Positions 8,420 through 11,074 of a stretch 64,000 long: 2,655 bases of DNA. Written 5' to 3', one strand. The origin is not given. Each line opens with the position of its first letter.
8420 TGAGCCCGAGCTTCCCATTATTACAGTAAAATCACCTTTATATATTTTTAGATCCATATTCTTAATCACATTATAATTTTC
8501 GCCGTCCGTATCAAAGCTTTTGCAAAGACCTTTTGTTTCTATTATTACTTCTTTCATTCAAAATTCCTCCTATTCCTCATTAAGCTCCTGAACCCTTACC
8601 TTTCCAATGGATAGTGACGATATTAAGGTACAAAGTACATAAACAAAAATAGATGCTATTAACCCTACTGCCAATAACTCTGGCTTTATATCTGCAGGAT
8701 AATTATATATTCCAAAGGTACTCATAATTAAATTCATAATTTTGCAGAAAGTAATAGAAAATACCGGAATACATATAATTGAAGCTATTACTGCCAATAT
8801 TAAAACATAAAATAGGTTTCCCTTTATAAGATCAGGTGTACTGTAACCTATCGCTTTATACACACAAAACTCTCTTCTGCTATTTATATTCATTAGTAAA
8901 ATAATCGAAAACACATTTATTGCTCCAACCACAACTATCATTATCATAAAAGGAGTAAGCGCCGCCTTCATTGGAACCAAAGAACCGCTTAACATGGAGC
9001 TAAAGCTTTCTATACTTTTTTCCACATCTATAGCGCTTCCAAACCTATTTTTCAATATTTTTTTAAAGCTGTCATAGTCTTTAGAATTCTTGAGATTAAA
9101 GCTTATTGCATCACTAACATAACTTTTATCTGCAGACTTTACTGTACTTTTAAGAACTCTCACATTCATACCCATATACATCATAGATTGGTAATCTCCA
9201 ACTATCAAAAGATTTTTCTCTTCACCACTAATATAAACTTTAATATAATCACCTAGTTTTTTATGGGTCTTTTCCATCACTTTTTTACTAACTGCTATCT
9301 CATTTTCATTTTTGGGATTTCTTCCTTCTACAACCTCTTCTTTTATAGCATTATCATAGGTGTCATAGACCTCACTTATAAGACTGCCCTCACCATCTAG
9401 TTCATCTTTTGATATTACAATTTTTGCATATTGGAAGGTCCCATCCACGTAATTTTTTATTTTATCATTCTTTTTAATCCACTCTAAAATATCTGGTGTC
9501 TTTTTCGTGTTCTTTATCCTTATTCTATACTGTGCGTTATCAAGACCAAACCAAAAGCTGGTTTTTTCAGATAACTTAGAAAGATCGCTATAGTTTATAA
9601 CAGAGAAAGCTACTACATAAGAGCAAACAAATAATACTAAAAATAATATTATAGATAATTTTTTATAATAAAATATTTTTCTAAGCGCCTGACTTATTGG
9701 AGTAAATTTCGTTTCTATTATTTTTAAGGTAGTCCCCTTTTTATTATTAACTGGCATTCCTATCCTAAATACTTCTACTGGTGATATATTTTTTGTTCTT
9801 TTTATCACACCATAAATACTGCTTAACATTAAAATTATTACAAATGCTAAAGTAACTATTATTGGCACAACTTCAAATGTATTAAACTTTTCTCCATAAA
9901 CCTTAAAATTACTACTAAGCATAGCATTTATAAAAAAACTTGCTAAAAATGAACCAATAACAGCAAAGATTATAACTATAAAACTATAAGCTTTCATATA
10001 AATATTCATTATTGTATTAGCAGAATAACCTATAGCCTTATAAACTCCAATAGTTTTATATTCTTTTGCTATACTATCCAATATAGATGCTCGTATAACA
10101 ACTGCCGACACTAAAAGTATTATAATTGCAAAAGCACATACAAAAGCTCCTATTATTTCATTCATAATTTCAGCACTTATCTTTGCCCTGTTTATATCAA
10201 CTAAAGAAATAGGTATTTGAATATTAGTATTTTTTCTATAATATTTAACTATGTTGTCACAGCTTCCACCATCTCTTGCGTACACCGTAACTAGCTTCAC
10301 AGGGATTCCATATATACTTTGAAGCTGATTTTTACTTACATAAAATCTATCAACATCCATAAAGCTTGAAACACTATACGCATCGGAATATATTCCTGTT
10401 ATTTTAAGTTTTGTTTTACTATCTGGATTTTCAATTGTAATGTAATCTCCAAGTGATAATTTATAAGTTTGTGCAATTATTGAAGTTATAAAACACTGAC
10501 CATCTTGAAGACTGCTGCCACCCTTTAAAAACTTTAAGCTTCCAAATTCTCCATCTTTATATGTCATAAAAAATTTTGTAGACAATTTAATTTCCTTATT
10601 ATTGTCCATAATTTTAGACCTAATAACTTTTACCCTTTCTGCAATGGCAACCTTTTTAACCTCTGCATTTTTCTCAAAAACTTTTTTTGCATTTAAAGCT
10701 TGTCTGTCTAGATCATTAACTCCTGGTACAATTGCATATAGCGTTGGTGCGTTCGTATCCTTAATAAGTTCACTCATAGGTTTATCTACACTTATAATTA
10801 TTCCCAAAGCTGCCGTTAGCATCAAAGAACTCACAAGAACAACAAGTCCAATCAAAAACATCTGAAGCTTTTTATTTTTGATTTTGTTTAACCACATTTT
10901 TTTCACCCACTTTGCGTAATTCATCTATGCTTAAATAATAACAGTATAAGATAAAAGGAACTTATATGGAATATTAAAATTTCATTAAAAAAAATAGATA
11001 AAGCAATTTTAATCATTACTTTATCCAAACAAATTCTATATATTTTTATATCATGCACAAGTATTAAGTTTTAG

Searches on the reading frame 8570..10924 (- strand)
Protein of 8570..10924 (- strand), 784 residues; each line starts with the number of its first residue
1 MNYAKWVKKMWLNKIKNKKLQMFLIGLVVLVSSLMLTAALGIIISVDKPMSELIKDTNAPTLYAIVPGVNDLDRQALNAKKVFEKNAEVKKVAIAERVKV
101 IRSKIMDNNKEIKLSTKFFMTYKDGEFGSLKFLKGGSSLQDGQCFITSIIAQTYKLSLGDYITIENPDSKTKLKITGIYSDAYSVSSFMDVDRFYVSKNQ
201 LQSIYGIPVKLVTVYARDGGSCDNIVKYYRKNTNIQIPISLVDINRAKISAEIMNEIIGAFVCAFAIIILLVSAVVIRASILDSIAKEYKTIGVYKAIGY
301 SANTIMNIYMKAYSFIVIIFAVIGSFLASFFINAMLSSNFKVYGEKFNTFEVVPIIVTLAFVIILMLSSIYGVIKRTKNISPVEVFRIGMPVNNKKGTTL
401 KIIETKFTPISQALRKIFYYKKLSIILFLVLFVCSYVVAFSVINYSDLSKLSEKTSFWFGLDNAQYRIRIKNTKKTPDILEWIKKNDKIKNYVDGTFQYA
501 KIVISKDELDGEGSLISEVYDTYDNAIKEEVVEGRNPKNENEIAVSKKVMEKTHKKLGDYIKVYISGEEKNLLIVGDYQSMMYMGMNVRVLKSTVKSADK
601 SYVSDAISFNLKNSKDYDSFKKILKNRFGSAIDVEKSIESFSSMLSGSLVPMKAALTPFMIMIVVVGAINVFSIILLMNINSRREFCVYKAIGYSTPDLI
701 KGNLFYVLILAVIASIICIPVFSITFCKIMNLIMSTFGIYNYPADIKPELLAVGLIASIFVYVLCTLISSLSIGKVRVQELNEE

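Call 57: search_protein_families(library=pfam, proteins=[window:8570-10924:-], max_evalue=0.0001)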
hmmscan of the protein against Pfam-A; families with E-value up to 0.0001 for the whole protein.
window:8570-10924:- (784 aa): 2 families
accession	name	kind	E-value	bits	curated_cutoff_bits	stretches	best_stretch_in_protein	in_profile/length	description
PF02687.27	FtsX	-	1.2e-21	77.5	25.5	2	264-378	2-117/120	FtsX-like permease C-terminal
PF12704.14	MacB_PCD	-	5.5e-10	40.3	27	1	26-221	7-196/207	MacB-like periplasmic core domain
